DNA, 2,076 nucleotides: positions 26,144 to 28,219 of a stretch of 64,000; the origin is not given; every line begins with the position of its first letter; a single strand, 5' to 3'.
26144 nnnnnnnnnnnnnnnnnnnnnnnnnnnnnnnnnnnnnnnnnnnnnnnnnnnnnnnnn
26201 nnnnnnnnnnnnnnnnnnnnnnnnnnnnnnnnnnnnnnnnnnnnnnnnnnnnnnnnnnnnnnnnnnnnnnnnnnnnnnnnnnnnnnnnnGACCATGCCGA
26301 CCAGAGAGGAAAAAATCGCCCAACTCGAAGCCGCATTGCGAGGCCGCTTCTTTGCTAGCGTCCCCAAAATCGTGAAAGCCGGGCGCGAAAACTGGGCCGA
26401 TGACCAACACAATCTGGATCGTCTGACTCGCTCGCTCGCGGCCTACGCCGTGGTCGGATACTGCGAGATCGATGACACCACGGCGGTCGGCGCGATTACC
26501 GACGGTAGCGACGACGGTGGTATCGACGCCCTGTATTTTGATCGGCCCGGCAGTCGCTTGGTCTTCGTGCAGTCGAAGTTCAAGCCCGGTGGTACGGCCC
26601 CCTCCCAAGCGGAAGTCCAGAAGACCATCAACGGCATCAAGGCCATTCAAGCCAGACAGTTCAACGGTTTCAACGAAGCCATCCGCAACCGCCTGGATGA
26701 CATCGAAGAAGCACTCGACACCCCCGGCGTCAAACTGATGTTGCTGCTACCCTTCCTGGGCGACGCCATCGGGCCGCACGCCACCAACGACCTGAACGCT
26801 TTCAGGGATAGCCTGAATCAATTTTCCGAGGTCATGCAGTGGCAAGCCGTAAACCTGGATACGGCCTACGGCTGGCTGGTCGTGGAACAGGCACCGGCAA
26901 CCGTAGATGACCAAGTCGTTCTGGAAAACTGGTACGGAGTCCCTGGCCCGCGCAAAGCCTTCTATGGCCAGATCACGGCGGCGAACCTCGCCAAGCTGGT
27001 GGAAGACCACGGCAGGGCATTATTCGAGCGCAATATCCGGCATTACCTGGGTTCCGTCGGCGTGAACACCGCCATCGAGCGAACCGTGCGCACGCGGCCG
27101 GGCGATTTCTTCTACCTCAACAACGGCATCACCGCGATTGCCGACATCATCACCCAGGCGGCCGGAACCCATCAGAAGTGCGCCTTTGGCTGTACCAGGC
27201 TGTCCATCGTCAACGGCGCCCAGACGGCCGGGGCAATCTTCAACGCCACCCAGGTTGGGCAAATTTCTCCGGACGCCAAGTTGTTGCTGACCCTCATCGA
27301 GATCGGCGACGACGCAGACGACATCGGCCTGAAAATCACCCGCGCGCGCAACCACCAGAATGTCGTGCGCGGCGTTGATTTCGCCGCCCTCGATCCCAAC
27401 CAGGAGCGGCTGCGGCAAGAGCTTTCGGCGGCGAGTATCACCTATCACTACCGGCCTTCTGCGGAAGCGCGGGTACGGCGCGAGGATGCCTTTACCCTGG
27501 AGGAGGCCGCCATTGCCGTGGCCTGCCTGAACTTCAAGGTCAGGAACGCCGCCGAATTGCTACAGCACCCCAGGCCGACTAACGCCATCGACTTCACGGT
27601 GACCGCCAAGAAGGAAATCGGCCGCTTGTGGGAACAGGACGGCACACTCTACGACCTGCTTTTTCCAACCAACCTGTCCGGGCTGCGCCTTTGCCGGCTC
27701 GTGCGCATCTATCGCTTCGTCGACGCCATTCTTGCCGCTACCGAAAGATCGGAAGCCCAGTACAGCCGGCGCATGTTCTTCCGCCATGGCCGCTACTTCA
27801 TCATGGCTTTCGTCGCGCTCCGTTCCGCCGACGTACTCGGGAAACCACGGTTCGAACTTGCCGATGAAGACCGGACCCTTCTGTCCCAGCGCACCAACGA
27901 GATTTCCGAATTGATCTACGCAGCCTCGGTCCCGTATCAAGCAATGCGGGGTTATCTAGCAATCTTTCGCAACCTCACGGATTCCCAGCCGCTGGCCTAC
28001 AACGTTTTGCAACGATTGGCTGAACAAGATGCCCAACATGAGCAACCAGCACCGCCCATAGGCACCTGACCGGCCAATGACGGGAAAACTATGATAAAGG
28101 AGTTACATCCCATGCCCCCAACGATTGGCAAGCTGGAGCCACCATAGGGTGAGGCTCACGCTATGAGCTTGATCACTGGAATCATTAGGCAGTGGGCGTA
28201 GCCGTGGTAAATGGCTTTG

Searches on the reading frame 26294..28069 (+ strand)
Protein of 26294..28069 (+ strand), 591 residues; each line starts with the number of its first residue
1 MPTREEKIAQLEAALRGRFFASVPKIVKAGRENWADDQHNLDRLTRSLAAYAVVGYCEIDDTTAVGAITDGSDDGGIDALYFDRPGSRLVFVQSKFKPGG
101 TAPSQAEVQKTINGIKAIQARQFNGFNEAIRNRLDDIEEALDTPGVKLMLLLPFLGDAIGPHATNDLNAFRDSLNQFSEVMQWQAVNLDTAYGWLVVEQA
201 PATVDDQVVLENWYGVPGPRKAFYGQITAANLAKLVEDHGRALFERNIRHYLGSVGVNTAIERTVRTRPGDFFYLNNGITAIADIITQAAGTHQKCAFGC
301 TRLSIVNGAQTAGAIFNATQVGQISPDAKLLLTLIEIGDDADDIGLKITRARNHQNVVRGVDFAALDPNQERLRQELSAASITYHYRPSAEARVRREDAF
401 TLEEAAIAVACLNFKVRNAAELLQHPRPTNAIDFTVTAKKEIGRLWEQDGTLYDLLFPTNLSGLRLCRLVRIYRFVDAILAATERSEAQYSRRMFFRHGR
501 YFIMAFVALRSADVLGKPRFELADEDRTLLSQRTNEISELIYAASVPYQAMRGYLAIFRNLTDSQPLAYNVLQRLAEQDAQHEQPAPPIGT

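Call 64: search_protein_families(library=pfam, proteins=[window:26294-28069:+], max_evalue=1e-10)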
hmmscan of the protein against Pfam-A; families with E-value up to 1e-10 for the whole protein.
window:26294-28069:+ (591 aa): 1 family
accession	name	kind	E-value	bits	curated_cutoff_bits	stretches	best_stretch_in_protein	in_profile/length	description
PF10592.14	AIPR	-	1.1e-33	117.6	25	1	244-397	1-159/308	AIPR protein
